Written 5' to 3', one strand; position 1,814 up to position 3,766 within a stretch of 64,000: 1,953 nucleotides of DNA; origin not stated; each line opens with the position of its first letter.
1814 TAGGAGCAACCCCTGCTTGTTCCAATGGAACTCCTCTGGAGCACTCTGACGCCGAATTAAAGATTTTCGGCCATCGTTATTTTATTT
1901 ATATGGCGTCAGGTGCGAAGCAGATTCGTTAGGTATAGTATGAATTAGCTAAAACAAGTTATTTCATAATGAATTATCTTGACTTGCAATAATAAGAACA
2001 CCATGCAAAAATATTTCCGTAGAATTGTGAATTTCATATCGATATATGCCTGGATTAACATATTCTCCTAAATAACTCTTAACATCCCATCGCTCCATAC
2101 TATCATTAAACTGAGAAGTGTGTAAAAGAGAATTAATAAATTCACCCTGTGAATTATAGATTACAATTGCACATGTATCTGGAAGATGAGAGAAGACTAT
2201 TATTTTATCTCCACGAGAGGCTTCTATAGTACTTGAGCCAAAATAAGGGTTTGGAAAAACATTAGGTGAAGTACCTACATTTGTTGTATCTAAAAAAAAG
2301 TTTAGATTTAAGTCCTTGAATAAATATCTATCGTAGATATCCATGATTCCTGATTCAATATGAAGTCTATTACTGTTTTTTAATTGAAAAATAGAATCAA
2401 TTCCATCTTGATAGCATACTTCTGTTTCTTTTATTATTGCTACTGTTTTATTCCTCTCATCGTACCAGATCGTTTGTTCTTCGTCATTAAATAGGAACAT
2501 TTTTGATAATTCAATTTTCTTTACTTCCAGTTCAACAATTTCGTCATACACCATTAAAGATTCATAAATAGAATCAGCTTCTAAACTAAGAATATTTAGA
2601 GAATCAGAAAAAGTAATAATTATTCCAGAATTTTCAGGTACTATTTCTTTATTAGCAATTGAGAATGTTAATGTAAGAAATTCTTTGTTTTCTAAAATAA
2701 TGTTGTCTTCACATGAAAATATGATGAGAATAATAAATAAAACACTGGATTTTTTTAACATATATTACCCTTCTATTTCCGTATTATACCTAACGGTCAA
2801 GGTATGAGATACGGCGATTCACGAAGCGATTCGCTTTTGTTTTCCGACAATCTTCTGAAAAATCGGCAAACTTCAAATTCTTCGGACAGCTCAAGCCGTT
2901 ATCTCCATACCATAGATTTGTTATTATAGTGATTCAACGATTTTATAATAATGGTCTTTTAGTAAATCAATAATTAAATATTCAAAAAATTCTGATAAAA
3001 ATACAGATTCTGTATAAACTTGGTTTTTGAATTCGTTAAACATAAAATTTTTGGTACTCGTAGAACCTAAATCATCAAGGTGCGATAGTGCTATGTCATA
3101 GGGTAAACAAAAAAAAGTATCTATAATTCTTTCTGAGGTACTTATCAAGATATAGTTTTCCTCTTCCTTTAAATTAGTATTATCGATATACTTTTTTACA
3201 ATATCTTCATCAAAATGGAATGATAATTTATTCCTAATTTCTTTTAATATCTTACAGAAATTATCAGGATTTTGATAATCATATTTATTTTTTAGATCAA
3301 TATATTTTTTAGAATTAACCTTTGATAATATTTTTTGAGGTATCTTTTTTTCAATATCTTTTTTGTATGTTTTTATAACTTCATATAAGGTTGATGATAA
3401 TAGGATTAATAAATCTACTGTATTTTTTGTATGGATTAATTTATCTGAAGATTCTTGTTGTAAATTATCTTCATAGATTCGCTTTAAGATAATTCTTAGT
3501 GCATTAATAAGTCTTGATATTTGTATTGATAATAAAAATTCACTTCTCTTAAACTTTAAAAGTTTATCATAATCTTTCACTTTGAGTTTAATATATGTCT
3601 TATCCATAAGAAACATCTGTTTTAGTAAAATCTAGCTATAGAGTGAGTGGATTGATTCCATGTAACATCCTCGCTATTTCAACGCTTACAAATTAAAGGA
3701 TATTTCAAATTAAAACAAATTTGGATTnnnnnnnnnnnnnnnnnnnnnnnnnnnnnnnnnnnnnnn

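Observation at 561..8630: AT-rich defense island partitioned into cassettes by three direct-repeat families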

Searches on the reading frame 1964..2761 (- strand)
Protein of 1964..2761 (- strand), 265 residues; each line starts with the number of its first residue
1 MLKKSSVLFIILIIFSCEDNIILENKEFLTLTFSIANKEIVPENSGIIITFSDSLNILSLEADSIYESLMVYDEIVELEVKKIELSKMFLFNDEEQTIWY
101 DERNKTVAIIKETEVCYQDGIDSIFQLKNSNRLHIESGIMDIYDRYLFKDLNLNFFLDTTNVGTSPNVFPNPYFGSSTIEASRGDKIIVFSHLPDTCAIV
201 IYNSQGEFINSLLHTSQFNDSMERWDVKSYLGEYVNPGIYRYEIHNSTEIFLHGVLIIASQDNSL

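Call 7: search_protein_families(library=pfam, proteins=[window:1964-2761:-], max_evalue=0.01)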
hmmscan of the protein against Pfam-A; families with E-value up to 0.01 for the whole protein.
window:1964-2761:- (265 aa): 1 family
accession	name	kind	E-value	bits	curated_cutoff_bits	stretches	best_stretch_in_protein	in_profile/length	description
PF18962.6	Por_Secre_tail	-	0.0056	17.4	27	0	168-249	1-67/75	Secretion system C-terminal sorting domain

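Call 29: search_protein_families(library=padloc, proteins=[window:1964-2761:-], max_evalue=0.01)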
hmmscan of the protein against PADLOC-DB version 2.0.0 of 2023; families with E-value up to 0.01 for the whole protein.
window:1964-2761:- (265 aa): 0 families

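Call 40: search_protein_families(library=ncbifam, proteins=[window:1964-2761:-], max_evalue=0.01)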
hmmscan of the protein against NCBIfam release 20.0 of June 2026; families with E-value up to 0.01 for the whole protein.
window:1964-2761:- (265 aa): 1 family
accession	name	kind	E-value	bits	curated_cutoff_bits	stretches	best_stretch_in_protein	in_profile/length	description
TIGR04183.1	Por_Secre_tail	domain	0.0094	15.9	23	0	168-250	1-64/72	T9SS type A sorting domain-containing protein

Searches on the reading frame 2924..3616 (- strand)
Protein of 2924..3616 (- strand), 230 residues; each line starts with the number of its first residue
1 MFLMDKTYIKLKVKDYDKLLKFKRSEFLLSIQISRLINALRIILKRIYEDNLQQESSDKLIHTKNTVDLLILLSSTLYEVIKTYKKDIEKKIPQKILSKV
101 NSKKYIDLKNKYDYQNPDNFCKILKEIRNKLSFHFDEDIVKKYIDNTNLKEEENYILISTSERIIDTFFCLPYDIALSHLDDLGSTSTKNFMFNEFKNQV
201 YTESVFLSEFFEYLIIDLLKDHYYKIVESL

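Call 7: search_protein_families(library=pfam, proteins=[window:2924-3616:-], max_evalue=0.01)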
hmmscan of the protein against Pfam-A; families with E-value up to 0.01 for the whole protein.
window:2924-3616:- (230 aa): 0 families

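Call 29: search_protein_families(library=padloc, proteins=[window:2924-3616:-], max_evalue=0.01)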
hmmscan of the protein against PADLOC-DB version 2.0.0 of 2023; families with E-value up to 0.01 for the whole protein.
window:2924-3616:- (230 aa): 1 family
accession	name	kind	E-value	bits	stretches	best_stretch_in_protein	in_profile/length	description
PDLC03286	MTase_II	-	0.0099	13.7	0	119-209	26-117/185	Type II methyltransferase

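Call 40: search_protein_families(library=ncbifam, proteins=[window:2924-3616:-], max_evalue=0.01)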
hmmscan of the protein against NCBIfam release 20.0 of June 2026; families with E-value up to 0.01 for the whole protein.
window:2924-3616:- (230 aa): 0 families

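Call 59: find_homologous_proteins(query=window:2924-3616:-, max_evalue=0.001)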
Query window:2924-3616:- (230 aa): 2 proteins with E <= 0.001 among 564 candidates.
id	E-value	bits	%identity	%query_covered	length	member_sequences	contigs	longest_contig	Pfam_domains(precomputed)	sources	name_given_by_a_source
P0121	6.4e-138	476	100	100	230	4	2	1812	-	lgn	-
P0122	2.2e-57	213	59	87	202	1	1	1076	-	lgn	-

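Call 61: find_encoding_contigs(protein=P0122, flank=10000, max_places=5)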
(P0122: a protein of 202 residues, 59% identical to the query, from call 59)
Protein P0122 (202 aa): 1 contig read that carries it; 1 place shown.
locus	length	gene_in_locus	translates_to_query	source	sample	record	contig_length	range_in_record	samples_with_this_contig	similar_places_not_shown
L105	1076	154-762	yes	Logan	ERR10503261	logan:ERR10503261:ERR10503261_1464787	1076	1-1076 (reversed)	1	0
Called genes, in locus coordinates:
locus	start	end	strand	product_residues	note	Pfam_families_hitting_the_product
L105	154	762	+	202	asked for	-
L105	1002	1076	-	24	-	?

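Call 70: search_protein_representatives(protein=window:2924-3616:-)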
Query: 230 residues. Proteins with E-value up to 0.001 (for the whole library): 52; up to 1e-10: 6; up to 1e-30: 2. The best 52 are listed.
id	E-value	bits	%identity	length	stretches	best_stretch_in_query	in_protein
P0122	7.0e-58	212.5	59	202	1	29-228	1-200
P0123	2.1e-34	135.8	40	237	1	6-226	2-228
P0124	9.3e-14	68.3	29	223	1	8-183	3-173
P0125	4.0e-13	66.2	30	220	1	25-221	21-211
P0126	5.0e-13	65.9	30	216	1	22-223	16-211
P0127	2.3e-11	60.5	36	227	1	14-225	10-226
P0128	3.5e-10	56.6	26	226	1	24-226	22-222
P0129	1.6e-09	54.4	30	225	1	17-179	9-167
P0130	1.4e-08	51.4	28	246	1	25-219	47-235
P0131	9.0e-08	48.7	37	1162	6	191-225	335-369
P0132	1.2e-07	48.3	27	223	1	17-230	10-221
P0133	1.3e-07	48.2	22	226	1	17-226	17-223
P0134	1.5e-07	48.0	27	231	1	12-227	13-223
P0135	1.7e-07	47.8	27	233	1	20-225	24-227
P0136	1.8e-07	47.8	22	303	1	19-225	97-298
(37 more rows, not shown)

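Call 72: search_protein_families(library=pfam, alignment_id=A3, max_evalue=0.01)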
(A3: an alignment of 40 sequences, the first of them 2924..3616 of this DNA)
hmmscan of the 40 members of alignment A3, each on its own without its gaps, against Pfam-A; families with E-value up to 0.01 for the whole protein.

A. member 1, window:2924-3616:- (230 aa): 0 families

B. families by the number of members that match (of 40 scanned): 8 families
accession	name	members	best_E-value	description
PF12460.14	MMS19_C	1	0.0015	RNAPII transcription regulator C-terminal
PF23014.3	PH_Tiam1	1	0.0026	Tiam1 second PH domain-like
PF22270.1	MlrA_helical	1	0.004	Transcriptional regulator MlrA, helical domain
PF07958.16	DUF1688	1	0.0044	Protein of unknown function (DUF1688)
PF20701.3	HetE-N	1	0.0054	Het-E N-terminal domain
PF01085.23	HH_signal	1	0.007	Hedgehog amino-terminal signalling domain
PF02893.26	GRAM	1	0.007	GRAM domain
PF25642.1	DUF7944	1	0.0074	Domain of unknown function (DUF7944)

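Call 83: predict_structure(alignment_id=A3)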
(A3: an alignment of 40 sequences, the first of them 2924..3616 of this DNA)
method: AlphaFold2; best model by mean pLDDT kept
length: 230 residues; sequences in the alignment: 40
mean_pLDDT: 91.7   pTM: 0.88
mean pLDDT of the five models: 91.7, 89.9, 89.5, 89.2, 88.6
residues with pLDDT >= 90: 179; 70-90: 43; 50-70: 8; < 50: 0
segments of 3 or more residues with pLDDT < 50: none
pLDDT, mean of each block of 10 residues (from residue 1): 86 91 95 98 96 86 93 98 95 94 91 87 95 94 93 90 90 93 72 89 96 95 93
secondary structure, 60 per line:
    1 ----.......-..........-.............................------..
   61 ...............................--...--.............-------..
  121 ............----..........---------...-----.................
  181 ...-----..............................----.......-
elements in order: E5-11 H13-22 H24-52 H59-91 H99-111 H119-132 H137-146 E156-158 E167-169 H170-183 H189-218 E223-229

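Call 86: fold_search(model_id=the predicted structure, library=pdb)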
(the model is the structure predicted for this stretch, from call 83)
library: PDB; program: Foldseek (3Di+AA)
matches with E <= 10: 238; with E <= 0.001: 0
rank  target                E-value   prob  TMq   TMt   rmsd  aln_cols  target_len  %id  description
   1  8yg4_R                3.9e-01  0.14  0.20  0.17  25.3       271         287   10  A cryo-EM structure of LA-PTH-R1-PTH1R-Gs complex structure (released 2025-09-03)
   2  9fqr_FA               4.6e-01  0.15  0.21  0.17  28.3       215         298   12  96-nm repeat of axonemal doublet microtubules from bovine sperm (released 2025-03-26)
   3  4tql_A                4.6e-01  0.11  0.17  0.17  31.8       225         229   14  Computationally designed three helix bundle (released 2014-10-15)
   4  6e6a_A                5.9e-01  0.28  0.25  0.31  10.2       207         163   11  Triclinic crystal form of IncA G144A point mutant (released 2019-07-10)
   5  7bxo_D                6.2e-01  0.25  0.21  0.30  11.2       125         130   17  Crystal structure of the toxin-antitoxin with AMP-PNP (released 2020-09-30)
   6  3mk4_A                7.2e-01  0.09  0.19  0.17  17.7       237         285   10  X-Ray structure of human PEX3 in complex with a PEX19 derived peptide (released 2010-06-30)
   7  1key_C                7.6e-01  0.11  0.19  0.21  19.4       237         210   14  Crystal Structure of Mouse Testis/Brain RNA-binding Protein (TB-RBP) (released 2002-07-03)
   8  8uao_A                8.0e-01  0.11  0.22  0.22  22.8       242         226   10  DpHF18 filament (released 2024-04-10)
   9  9ly2_R                9.2e-01  0.10  0.20  0.15  22.2       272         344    8  A Cryo-EM structure of LA-PTH-PTH1R-V2RT-Beta-arrestin1 complex (state 1 conformation) (released 2026-03-04)
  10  7zjr                  9.2e-01  0.08  0.15  0.14  18.5       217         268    9  X-ray structure of the periplasmic region of PilJ from P. aeruginosa (released 2022-04-27)
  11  1key_D                9.7e-01  0.10  0.20  0.21  19.4       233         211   12  Crystal Structure of Mouse Testis/Brain RNA-binding Protein (TB-RBP) (released 2002-07-03)
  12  6m6w_B                1.1e+00  0.13  0.17  0.26  11.9       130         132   15  Crystal structure the toxin-antitoxin MntA-HpeT mutant-Y104A (released 2020-09-30)
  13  1xdv_B                1.1e+00  0.06  0.15  0.07  19.5       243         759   13  Experimentally Phased Structure of Human the Son of Sevenless protein at 4.1 Ang. (released 2004-11-02)
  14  3ipu_B                1.1e+00  0.05  0.14  0.14  22.9       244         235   11  X-ray structure of benzisoxazole urea synthetic agonist bound to the LXR-alpha (released 2010-06-02)
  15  8qwf_A                1.3e+00  0.07  0.17  0.05  20.2       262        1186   13  ReChb - crRNA - target dsDNA complex in the presence of collateral dsDNA (released 2024-10-02)
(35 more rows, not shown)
